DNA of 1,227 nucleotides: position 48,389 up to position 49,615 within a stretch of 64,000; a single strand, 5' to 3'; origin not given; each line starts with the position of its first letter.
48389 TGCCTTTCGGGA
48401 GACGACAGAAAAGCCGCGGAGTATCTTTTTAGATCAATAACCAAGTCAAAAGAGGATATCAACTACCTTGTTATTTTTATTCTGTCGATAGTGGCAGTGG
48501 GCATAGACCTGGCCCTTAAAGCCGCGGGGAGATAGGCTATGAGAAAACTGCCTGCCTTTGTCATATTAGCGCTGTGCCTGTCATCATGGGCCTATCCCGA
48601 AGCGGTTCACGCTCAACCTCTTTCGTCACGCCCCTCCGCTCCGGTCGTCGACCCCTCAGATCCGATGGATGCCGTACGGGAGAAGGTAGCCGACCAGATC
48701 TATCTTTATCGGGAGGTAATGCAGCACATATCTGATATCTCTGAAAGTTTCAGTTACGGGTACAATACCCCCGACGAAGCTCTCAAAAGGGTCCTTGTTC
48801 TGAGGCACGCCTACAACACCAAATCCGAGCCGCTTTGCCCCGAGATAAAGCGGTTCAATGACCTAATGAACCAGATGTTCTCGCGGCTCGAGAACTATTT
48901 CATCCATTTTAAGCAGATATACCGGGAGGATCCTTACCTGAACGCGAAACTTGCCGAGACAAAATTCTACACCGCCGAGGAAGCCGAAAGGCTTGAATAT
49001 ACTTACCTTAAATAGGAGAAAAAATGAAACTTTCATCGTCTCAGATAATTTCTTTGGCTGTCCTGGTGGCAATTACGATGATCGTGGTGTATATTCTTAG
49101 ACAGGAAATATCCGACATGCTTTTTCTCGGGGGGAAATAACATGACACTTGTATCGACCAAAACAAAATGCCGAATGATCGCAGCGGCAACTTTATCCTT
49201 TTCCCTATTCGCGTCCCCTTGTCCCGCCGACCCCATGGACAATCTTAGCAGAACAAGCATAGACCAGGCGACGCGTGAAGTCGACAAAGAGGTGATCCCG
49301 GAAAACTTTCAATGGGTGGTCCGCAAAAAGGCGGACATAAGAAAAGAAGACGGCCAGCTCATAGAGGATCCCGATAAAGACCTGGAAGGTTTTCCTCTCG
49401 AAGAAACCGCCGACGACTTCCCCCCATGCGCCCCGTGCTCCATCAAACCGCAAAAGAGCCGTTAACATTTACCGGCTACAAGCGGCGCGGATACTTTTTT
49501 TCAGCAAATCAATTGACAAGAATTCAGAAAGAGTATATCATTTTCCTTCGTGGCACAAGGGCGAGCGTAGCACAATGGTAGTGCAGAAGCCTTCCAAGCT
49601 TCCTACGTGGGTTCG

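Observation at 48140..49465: Tightly packed plus-strand operon of four small envelope proteins with no recognisable domains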

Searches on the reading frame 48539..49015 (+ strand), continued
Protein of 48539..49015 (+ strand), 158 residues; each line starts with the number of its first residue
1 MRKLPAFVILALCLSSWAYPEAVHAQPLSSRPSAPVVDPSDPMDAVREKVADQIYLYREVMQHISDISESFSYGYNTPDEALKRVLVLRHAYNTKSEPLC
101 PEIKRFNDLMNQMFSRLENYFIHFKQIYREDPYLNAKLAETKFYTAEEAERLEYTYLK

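Call 80: search_protein_representatives(alignment_id=A1)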
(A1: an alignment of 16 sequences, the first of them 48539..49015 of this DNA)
Query: 16 sequences, 156 profile positions. Proteins with E-value up to 0.001 (for the whole library): 34; up to 1e-10: 25; up to 1e-30: 3. The best 34 are listed.
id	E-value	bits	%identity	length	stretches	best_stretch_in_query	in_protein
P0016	4.2e-68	244.2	-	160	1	16-156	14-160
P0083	7.3e-41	155.7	-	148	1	12-154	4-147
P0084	1.6e-33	131.8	-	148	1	8-155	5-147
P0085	2.0e-30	121.8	-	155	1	6-155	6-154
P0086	5.4e-29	117.1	-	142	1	45-155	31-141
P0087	4.7e-26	107.6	-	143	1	42-154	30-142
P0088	9.0e-24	100.2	-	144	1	35-153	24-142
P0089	1.1e-23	99.9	-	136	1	36-156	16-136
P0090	3.1e-23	98.4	-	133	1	46-155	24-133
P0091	9.6e-22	93.6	-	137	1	47-144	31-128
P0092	3.4e-21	91.8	-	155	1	39-154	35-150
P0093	1.0e-20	90.3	-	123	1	46-153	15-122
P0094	1.0e-19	87.0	-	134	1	50-154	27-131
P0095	2.0e-19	86.0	-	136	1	46-151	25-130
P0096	2.2e-19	85.9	-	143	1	47-153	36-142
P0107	8.0e-10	54.9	-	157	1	12-154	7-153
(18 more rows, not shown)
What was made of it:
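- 48539..49015 (+): ORF2: a 158-aa exported protein. It has a signal-like N-terminus, a low-confidence linker and an up-down four-helix bundle at residues 42-157. It is a core member of the module. The family has 34 representative clusters (call 80).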

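Call 82: find_encoding_contigs(protein=P0083, flank=5000, max_places=2)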
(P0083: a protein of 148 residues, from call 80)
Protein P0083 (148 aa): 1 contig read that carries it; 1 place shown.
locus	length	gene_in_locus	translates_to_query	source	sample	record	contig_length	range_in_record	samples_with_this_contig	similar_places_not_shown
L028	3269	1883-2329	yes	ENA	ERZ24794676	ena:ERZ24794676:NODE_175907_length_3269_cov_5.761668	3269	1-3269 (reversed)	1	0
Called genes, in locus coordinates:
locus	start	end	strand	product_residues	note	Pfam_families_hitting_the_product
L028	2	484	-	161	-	?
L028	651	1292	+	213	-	-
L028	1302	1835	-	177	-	-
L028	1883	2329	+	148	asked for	-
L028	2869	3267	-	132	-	?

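Call 85: find_encoding_contigs(protein=P0107, flank=6000, max_places=2)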
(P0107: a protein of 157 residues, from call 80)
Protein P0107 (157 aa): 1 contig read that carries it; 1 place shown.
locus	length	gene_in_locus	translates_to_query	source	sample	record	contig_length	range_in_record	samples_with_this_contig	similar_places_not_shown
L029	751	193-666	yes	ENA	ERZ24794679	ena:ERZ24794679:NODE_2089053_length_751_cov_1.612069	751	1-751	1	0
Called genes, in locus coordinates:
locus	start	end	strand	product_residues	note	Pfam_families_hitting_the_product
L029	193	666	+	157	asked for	-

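Call 87: find_encoding_contigs(protein=P0085, flank=6000, max_places=3)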
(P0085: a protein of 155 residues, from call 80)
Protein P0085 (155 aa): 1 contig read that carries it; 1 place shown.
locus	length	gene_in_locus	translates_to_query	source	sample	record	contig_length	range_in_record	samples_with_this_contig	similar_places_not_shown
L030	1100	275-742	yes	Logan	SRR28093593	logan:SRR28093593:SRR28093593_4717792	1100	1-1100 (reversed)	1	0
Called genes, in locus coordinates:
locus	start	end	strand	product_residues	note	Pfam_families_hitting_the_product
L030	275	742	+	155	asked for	-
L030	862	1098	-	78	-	?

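Call 95: list_cluster_members(proteins=[P0001, P0004, P0014, P0024, P0040, P0044, P0049, P0050, P0051, P0080])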
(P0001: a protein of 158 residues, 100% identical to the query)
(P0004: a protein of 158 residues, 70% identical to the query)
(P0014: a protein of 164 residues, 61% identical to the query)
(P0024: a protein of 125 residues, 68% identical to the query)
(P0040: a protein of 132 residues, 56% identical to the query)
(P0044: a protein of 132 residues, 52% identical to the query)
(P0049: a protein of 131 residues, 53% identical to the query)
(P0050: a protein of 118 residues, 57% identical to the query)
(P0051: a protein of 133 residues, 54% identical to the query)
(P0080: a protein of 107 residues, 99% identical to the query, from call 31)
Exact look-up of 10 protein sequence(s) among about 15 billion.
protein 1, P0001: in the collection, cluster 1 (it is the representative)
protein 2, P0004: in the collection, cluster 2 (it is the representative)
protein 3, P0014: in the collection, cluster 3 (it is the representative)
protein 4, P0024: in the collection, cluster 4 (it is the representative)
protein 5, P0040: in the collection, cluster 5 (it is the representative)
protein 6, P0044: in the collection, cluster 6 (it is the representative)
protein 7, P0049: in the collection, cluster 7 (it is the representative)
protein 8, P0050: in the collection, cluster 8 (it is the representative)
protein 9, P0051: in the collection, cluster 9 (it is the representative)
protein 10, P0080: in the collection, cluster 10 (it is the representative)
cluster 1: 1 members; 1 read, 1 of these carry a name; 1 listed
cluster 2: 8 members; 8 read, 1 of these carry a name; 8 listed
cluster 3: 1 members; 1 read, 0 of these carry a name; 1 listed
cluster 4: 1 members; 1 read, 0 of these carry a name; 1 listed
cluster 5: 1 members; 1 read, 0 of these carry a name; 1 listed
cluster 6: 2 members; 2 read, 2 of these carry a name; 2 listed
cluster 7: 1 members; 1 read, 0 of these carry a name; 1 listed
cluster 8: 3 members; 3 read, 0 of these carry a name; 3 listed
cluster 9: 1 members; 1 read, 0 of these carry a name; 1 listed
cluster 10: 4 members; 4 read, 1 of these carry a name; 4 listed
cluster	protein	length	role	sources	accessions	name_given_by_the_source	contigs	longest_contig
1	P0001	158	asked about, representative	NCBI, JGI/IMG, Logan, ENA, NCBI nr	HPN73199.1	MAG TPA: hypothetical protein PKZ41_04300 [Candidatus Omnitrophota bacterium] | hypothetical protein [Candidatus Omnitrophota bacterium]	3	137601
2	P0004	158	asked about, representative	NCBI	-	-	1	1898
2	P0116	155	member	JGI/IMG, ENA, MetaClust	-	\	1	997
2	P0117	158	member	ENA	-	-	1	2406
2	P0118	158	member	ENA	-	-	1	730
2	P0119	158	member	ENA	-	-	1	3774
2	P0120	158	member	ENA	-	-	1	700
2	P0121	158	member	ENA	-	-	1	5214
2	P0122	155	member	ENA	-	-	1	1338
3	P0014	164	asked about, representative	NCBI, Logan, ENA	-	-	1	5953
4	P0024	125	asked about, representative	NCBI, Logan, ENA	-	-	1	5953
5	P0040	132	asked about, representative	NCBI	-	-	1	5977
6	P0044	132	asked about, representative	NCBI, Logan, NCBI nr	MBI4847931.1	MAG: hypothetical protein HY808_05040 [Nitrospirae bacterium] | hypothetical protein [Nitrospirota bacterium]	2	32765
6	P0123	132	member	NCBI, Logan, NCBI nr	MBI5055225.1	MAG: hypothetical protein HZB61_01225 [Nitrospirae bacterium] | hypothetical protein [Nitrospirota bacterium]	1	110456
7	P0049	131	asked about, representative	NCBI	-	-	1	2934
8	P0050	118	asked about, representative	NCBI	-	-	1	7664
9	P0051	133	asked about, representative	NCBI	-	-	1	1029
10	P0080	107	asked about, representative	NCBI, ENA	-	-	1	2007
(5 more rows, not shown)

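Call 98: search_dna_similar(query=window:48539-49012:+, collection=plasmids, mode=protein, max_evalue=0.001, max_rows=5)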
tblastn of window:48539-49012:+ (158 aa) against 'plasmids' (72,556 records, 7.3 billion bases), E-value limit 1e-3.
No match.

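Call 99: search_dna_similar(query=window:48539-49012:+, collection=phages, mode=protein, max_evalue=0.001, max_rows=5)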
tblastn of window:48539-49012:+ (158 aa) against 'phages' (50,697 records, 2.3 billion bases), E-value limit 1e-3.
No match.

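Call 100: find_related_loci(query=A1, collection=viral_contigs, flank=4000)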
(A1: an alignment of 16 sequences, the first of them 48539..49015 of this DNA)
Query A1 (158 aa) in viral_contigs; peptide patterns used: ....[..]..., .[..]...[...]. (x = any residue, [..] = any of these).
34 stretches matched a pattern, but none encodes a relative of the query by tblastn (E <= 1e-3).

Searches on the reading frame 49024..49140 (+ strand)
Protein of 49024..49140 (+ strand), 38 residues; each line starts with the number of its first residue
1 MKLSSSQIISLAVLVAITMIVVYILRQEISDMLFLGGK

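Call 4: search_protein_families(library=pfam, proteins=[window:49024-49140:+], max_evalue=10)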
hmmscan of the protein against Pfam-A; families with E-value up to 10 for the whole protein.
window:49024-49140:+ (38 aa): 1 family
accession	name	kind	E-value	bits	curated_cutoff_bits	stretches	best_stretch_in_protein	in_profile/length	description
PF10660.14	MitoNEET_N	-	0.088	13.3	23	1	2-25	30-53/64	Iron-containing outer mitochondrial membrane protein N-terminus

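Call 5: search_protein_families(library=ncbifam, proteins=[window:49024-49140:+], max_evalue=10)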
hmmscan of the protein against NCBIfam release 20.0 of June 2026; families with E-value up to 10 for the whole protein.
window:49024-49140:+ (38 aa): 1 family
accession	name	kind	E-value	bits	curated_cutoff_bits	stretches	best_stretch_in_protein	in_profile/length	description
TIGR03068.1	srtB_sig_NPQTN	domain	0.1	12.4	24.5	1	9-21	18-30/33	NPQTN class sortase B protein-sorting domain-containing protein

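Call 62: search_protein_families(library=padloc, proteins=[window:49024-49140:+], max_evalue=1)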
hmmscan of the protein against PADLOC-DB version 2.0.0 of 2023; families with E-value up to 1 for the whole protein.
window:49024-49140:+ (38 aa): 0 families

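Call 64: search_protein_families(library=phrogs, proteins=[window:49024-49140:+], max_evalue=1)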
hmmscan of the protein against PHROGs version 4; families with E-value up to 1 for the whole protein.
window:49024-49140:+ (38 aa): 1 family
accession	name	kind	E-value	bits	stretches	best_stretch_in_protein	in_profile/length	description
phrog_814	-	unknown function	0.23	12.6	1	7-29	18-41/69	-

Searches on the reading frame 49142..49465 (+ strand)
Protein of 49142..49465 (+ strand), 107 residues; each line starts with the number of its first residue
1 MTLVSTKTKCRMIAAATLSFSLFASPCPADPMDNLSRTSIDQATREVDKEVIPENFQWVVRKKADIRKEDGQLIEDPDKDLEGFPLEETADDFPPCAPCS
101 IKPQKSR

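Call 4: search_protein_families(library=pfam, proteins=[window:49142-49465:+], max_evalue=10)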
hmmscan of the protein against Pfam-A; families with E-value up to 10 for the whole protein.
window:49142-49465:+ (107 aa): 0 families

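Call 5: search_protein_families(library=ncbifam, proteins=[window:49142-49465:+], max_evalue=10)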
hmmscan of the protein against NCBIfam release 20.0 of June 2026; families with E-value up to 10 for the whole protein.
window:49142-49465:+ (107 aa): 0 families

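Call 31: find_homologous_proteins(query=window:49142-49465:+, max_evalue=0.01)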
Query window:49142-49465:+ (107 aa): 3 proteins with E <= 0.01 among 3 candidates.
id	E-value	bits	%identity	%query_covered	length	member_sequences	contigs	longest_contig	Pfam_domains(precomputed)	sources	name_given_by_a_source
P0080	1.3e-64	232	99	100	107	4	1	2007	-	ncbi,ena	-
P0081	1.6e-34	136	67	89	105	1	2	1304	-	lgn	-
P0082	1.0e-17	82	49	100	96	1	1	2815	-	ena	-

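Call 62: search_protein_families(library=padloc, proteins=[window:49142-49465:+], max_evalue=1)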
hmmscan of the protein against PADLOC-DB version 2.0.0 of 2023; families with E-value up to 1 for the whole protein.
window:49142-49465:+ (107 aa): 0 families

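Call 64: search_protein_families(library=phrogs, proteins=[window:49142-49465:+], max_evalue=1)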
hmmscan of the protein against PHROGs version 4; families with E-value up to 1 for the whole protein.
window:49142-49465:+ (107 aa): 0 families

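Call 73: search_solved_structures(query=A3, max_evalue=10)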
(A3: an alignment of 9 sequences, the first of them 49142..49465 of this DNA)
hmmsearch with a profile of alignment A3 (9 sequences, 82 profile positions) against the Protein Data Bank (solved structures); distinct sequences matched with E-value up to 10: 2.
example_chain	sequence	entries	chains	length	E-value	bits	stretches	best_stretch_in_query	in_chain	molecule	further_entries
9d2f_U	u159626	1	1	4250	0.46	13.3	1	16-52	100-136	Dynein axonemal heavy chain 1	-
7t03_A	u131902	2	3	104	2.3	11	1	22-41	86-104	Cold unfolding four helix bundle | Designed cold unfolding four helix bundle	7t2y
